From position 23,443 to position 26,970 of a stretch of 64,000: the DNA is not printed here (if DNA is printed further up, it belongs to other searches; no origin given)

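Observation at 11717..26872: Sigma-54-headed envelope locus: three >1000-aa orphan lipoproteins plus prepilin peptidase, pseudopilin, coiled-coil OmpA lipoprotein and an EF-G paralog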

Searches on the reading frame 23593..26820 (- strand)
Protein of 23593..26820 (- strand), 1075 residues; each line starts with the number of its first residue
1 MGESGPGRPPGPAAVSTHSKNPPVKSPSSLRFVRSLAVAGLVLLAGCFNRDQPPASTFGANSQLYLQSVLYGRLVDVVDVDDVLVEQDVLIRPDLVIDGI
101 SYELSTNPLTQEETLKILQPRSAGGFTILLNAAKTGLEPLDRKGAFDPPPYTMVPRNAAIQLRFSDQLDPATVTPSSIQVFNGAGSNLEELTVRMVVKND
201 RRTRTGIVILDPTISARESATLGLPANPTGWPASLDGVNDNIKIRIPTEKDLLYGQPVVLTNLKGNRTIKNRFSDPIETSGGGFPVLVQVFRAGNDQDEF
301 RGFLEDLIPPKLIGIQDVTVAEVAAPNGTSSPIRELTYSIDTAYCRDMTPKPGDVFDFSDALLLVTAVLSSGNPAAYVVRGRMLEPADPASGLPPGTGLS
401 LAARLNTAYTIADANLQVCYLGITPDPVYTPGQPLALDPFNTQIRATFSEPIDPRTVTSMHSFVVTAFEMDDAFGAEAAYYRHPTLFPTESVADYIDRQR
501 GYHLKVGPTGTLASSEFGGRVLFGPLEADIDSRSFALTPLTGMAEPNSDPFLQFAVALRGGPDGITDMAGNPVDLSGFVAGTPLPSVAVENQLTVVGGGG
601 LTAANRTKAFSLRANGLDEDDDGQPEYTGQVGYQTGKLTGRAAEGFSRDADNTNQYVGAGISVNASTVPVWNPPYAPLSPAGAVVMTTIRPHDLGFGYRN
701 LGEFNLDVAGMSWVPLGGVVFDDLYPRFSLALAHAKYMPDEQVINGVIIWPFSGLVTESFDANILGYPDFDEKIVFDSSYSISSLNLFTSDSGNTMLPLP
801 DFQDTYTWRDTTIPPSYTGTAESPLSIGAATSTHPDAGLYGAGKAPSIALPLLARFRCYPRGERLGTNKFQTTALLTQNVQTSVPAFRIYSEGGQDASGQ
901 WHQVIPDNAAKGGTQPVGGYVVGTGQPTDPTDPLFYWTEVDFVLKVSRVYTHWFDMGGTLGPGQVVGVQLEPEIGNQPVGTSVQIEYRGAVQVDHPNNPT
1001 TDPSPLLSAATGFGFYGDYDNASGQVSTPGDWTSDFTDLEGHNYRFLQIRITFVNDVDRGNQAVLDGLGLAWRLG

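Call 10: search_protein_families(library=pfam, proteins=[window:23593-26820:-], max_evalue=0.1)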
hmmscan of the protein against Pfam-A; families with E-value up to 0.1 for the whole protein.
window:23593-26820:- (1075 aa): 2 families
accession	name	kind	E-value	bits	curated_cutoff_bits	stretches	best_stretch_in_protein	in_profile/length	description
PF13205.12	Big_5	-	2.3e-06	28.7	23.6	0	441-465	22-46/105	Bacterial Ig-like domain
PF10989.13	DUF2808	-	0.003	18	25.3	1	159-228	43-115/146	Protein of unknown function (DUF2808)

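Call 11: search_protein_families(library=ncbifam, proteins=[window:23593-26820:-], max_evalue=0.1)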
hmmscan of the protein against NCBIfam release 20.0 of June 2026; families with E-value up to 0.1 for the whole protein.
window:23593-26820:- (1075 aa): 0 families

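Call 14: find_homologous_proteins(query=window:23593-26820:-, max_evalue=0.001)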
Query window:23593-26820:- (1075 aa): 24 proteins with E <= 0.001 among 8000 candidates.
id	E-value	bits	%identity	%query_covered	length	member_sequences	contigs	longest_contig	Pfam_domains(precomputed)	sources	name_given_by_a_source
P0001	0.0e+0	2401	100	98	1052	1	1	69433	PF13205.13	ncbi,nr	ncbi:MAG: hypothetical protein D6702_09690 [Planctomycetota bacterium]|nr:MAG: hypothetical protein 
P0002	0.0e+0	1755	73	98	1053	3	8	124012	-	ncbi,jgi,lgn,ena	-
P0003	0.0e+0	1743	73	98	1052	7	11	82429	PF13205.13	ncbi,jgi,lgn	jgi:hypothetical protein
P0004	0.0e+0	1741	72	98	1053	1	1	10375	PF13205.13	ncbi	-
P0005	0.0e+0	1709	72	97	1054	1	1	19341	PF13205.13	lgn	-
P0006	0.0e+0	1341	77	69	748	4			-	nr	nr:hypothetical protein [Planctomycetota bacterium]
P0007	0.0e+0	1266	56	99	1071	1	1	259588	-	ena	-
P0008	0.0e+0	1111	52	97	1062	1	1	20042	-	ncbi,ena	-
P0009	0.0e+0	1095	51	98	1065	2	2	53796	-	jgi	jgi:hypothetical protein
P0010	0.0e+0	1060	49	98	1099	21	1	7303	-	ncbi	-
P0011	0.0e+0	1034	49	98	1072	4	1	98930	PF13205.13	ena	-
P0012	5.1e-277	940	47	96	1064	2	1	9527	-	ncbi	-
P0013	1.7e-276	939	47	96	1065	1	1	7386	PF13205.13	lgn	-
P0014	1.8e-274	932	48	95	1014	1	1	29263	-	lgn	-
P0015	7.2e-261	887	47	94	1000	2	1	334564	PF13205.13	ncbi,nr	ncbi:MAG: hypothetical protein EYC70_14420 [Planctomycetota bacterium]|nr:MAG: hypothetical protein 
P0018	2.8e-198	680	40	94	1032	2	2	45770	-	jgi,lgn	-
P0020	1.9e-74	270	30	94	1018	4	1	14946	-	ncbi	ncbi:MAG TPA: Ig-like domain-containing protein [Planctomycetota bacterium]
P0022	2.7e-49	186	27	94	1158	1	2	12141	-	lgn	-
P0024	2.0e-36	144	30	80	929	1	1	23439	PF13205.13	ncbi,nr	ncbi:MAG: Ig-like domain-containing protein, partial [bacterium]|nr:Ig-like domain-containing protei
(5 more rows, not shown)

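Call 20: find_encoding_contigs(protein=P0015, flank=10000, max_places=2)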
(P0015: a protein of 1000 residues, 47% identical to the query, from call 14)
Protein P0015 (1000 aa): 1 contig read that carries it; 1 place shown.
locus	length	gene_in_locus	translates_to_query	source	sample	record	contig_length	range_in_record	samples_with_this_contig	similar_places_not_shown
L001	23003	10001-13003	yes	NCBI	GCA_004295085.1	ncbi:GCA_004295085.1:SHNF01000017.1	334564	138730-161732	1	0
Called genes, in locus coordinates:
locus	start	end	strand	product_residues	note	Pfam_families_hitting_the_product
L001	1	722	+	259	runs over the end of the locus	PF01416:PseudoU_synth_1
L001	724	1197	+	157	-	PF00359:PTS_EIIA_2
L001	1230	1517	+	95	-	PF00381:PTS-HPr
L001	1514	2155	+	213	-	PF10105:DUF2344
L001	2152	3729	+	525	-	PF10150:RNase_E_G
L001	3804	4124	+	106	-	PF00829:Ribosomal_L21p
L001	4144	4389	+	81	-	PF01016:Ribosomal_L27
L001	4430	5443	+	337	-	PF01018:GTP1_OBG, PF01926:MMR_HSR1, PF02421:FeoB_N (weak)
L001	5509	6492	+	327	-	PF13180:PDZ_2, PF17820:PDZ_6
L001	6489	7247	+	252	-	PF03309:Pan_kinase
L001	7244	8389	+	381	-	PF01926:MMR_HSR1, PF02421:FeoB_N (weak)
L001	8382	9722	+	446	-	PF02729:OTCace_N, PF00185:OTCace, PF02748:PyrI_C (weak)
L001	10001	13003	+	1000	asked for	PF13205:Big_5 (faint)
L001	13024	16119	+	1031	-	-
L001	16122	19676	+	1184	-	-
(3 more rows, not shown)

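Call 21: find_encoding_contigs(protein=P0007, flank=10000, max_places=2)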
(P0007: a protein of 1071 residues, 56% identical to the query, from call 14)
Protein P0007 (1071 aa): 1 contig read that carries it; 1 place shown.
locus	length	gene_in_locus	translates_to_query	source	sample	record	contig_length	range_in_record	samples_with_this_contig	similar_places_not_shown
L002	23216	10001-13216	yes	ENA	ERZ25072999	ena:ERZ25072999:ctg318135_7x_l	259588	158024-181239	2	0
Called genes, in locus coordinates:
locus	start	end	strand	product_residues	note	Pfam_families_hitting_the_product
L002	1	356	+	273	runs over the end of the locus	PF01416:PseudoU_synth_1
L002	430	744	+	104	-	PF02482:Ribosomal_S30AE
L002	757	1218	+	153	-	PF00359:PTS_EIIA_2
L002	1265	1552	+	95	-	PF00381:PTS-HPr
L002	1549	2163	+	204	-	PF10105:DUF2344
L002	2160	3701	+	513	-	PF10150:RNase_E_G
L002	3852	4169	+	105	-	PF00829:Ribosomal_L21p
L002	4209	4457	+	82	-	PF01016:Ribosomal_L27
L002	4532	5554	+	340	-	PF01018:GTP1_OBG, PF01926:MMR_HSR1, PF02421:FeoB_N (weak)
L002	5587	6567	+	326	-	PF17820:PDZ_6 (faint)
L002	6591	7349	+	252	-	PF03309:Pan_kinase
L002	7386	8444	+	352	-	PF01926:MMR_HSR1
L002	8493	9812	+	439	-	PF02729:OTCace_N, PF00185:OTCace (weak), PF02748:PyrI_C (weak)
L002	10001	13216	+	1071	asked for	-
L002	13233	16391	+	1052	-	-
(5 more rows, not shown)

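Call 22: find_encoding_contigs(protein=P0001, flank=10000, max_places=2)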
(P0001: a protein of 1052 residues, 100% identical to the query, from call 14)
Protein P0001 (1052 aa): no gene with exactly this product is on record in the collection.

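Call 23: find_encoding_contigs(protein=P0018, flank=10000, max_places=2)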
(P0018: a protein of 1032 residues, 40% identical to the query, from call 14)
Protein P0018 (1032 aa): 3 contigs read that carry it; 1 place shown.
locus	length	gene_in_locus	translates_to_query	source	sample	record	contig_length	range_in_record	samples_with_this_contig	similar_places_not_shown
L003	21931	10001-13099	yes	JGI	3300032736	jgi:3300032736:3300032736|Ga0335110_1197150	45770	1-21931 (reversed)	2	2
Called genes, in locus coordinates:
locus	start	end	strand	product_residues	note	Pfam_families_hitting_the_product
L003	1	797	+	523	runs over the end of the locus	PF10150:RNase_E_G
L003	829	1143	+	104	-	PF00829:Ribosomal_L21p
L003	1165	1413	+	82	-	PF01016:Ribosomal_L27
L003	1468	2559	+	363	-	PF01018:GTP1_OBG, PF01926:MMR_HSR1, PF02421:FeoB_N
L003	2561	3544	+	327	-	PF13180:PDZ_2, PF17820:PDZ_6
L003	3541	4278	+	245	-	PF03309:Pan_kinase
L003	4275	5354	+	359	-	PF01926:MMR_HSR1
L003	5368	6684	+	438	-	PF02729:OTCace_N, PF00185:OTCace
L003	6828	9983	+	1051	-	PF13205:Big_5 (faint)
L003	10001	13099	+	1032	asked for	-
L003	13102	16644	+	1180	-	-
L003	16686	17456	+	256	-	-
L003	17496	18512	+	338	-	PF06750:A24_N_bact, PF01478:Peptidase_A24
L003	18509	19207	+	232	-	PF00691:OmpA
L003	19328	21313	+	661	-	PF00009:GTP_EFTU, PF22042:EF-G_D2, PF14492:EFG_III, PF03764:EFG_IV, PF00679:EFG_C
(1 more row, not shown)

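Call 24: find_encoding_contigs(protein=P0024, flank=10000, max_places=2)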
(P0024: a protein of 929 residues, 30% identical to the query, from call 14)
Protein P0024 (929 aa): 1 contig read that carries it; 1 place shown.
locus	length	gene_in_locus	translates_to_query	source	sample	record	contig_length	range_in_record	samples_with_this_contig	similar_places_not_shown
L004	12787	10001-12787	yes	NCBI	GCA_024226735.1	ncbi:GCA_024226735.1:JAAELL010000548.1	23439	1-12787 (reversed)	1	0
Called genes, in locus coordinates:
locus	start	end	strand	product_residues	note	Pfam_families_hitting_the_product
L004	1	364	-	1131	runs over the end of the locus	PF10342:Kre9_KNH (faint), PF01839:FG-GAP (faint), PF13517:FG-GAP_3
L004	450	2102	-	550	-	PF17900:Peptidase_M1_N, PF01433:Peptidase_M1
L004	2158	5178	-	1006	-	-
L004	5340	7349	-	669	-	PF02922:CBM_48, PF00128:Alpha-amylase, PF02806:Alpha-amylase_C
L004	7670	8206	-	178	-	PF00156:Pribosyltran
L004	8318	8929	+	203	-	PF00156:Pribosyltran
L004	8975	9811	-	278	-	PF14819:QueF_N, PF14489:QueF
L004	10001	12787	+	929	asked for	PF13205:Big_5 (faint)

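Call 25: find_encoding_contigs(protein=P0020, flank=10000, max_places=2)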
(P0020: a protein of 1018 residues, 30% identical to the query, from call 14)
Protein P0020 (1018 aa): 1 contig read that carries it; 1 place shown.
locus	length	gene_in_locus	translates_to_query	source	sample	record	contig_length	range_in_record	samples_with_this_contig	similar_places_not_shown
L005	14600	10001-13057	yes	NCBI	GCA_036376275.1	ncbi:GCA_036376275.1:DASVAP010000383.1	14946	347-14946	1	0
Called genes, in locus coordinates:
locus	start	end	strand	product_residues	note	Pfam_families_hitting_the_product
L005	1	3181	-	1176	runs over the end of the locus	PF00873:ACR_tran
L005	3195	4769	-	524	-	PF19335:HMBD, PF25919:BSH_CusB, PF25973:BSH_CzcB, PF25869:3HB_CusB, PF25954:Beta-barrel_RND_2, PF25990:Beta-barrel_YknX (weak), PF19335:HMBD (weak), PF25975:CzcB_C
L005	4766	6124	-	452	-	PF02321:OEP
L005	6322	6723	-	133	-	-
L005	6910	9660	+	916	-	PF04542:Sigma70_r2 (weak), PF04545:Sigma70_r4 (weak), PF13620:CarboxypepD_reg (faint)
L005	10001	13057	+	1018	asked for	-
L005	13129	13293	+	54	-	-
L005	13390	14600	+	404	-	PF03023:MurJ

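Call 26: find_encoding_contigs(protein=P0022, flank=10000, max_places=2)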
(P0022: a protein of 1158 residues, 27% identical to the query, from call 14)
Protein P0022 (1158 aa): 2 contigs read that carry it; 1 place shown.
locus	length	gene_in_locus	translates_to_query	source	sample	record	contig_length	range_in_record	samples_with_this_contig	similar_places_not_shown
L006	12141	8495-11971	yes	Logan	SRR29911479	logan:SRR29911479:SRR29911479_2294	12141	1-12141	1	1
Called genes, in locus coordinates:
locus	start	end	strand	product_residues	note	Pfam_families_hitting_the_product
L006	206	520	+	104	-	PF00829:Ribosomal_L21p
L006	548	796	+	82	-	PF01016:Ribosomal_L27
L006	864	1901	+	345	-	PF01018:GTP1_OBG, PF01926:MMR_HSR1, PF02421:FeoB_N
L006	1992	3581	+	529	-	PF00437:T2SSE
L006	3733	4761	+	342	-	PF17820:PDZ_6 (weak)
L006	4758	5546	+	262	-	PF03309:Pan_kinase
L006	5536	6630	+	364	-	PF01926:MMR_HSR1, PF02421:FeoB_N (weak)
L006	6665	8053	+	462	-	PF02729:OTCace_N, PF00185:OTCace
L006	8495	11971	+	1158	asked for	-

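Call 58: search_solved_structures(query=A2, max_evalue=1)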
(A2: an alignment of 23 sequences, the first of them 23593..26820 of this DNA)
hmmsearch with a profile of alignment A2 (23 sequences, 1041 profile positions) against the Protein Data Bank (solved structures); distinct sequences matched with E-value up to 1: 0.

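Call 72: predict_structure(alignment_id=A2)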
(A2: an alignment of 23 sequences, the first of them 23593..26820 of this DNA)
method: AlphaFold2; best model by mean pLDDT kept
length: 1075 residues; sequences in the alignment: 23
mean_pLDDT: 79.5   pTM: 0.72
mean pLDDT of the five models: 79.5, 75.3, 74.0, 72.3, 70.1
residues with pLDDT >= 90: 354; 70-90: 494; 50-70: 126; < 50: 101
segments of 3 or more residues with pLDDT < 50: 1-60, 666-671, 819-838, 840-844, 878-881
pLDDT, mean of each block of 10 residues (from residue 1): 30 27 30 30 33 40 86 93 87 90 81 89 92 93 89 96 95 94 78 93 92 88 89 87 94 85 92 89 89 92 89 94 91 92 90 89 90 89 81 87 93 92 95 92 94 91 85 54 70 83 69 72 90 93 74 85 90 89 86 84 79 79 81 83 83 57 50 66 86 67 73 85 89 80 56 71 85 92 88 86 86 61 44 45 57 90 73 62 67 85 86 80 73 81 87 85 88 83 90 77 80 64 68 83 86 85 90 77
secondary structure, 60 per line:
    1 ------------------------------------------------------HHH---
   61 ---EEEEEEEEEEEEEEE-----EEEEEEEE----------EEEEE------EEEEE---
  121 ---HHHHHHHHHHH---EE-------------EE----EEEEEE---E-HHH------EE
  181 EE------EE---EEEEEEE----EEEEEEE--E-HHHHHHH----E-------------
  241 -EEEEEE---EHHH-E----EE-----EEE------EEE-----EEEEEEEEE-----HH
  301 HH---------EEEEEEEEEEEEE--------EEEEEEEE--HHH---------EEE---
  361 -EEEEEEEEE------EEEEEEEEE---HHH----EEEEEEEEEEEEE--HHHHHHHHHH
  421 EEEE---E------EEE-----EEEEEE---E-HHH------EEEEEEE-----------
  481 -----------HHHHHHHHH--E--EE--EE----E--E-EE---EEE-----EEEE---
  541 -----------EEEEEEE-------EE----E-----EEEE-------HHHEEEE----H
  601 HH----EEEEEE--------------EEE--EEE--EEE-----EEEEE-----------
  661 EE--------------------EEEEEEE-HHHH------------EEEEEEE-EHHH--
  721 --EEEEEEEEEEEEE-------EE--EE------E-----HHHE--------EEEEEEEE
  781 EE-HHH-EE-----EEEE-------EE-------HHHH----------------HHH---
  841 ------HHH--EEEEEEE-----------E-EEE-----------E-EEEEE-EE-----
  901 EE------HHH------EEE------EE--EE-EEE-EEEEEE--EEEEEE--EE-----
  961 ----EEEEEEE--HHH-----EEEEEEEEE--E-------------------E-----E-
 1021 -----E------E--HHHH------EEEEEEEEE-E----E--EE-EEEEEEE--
elements in order (helices of 4 or more, strands of 3 or more residues): E64-78 E84-91 E102-106 E113-117 H124-134 E159-164 E179-182 E194-200 E205-211 H216-222 E242-247 E268-270 E277-279 E285-293 H299-302 E312-324 E333-340 E355-357 E362-370 E377-385 E396-408 H411-420 E421-424 E435-437 E443-448 E463-469 H492-500 E526-528 E534-537 E552-558 E578-581 E592-595 E607-612 E627-629 E632-634 E637-639 E645-649 E683-689 H691-694 E707-713 E723-735 E773-782 E795-798 H815-818 E852-858 E872-874 E888-892 E918-920 E934-936 E938-943 E946-951 E965-971 E982-990 H1036-1039 E1046-1054 E1067-1073

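Call 75: search_protein_families(library=pfam, proteins=[L006:1992-3581:+], max_evalue=0.01)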
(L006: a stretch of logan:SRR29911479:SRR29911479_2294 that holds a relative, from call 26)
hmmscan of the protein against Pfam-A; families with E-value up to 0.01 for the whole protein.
L006:1992-3581:+ (529 aa): 9 families
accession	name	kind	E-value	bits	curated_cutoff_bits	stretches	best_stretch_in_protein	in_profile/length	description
PF00437.27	T2SSE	-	2.3e-42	145.4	24.9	1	194-385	93-279/370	Type II/IV secretion system protein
PF13604.12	AAA_30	-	0.00015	22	27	1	231-271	11-50/191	AAA domain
PF07728.20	AAA_5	-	0.0002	21.8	22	0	241-343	2-100/139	AAA domain (dynein-related subfamily)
PF13191.12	AAA_16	-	0.00021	22.3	32.6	1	237-288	23-64/167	AAA ATPase domain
PF13401.12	AAA_22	-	0.0003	21.5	27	1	237-321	4-94/130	AAA domain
PF13555.12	AAA_29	-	0.00046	20.3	27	1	232-262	16-46/61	P-loop containing region of AAA domain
PF25199.1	nSTAND_NTPase5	-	0.0013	19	34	1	232-282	35-85/145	Novel STAND NTPase 5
PF03029.23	ATP_bind_1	-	0.003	17.8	27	1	243-274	1-33/240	Conserved hypothetical ATP binding protein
PF13245.12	AAA_19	-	0.0043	17.7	25.1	0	237-267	10-40/134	AAA domain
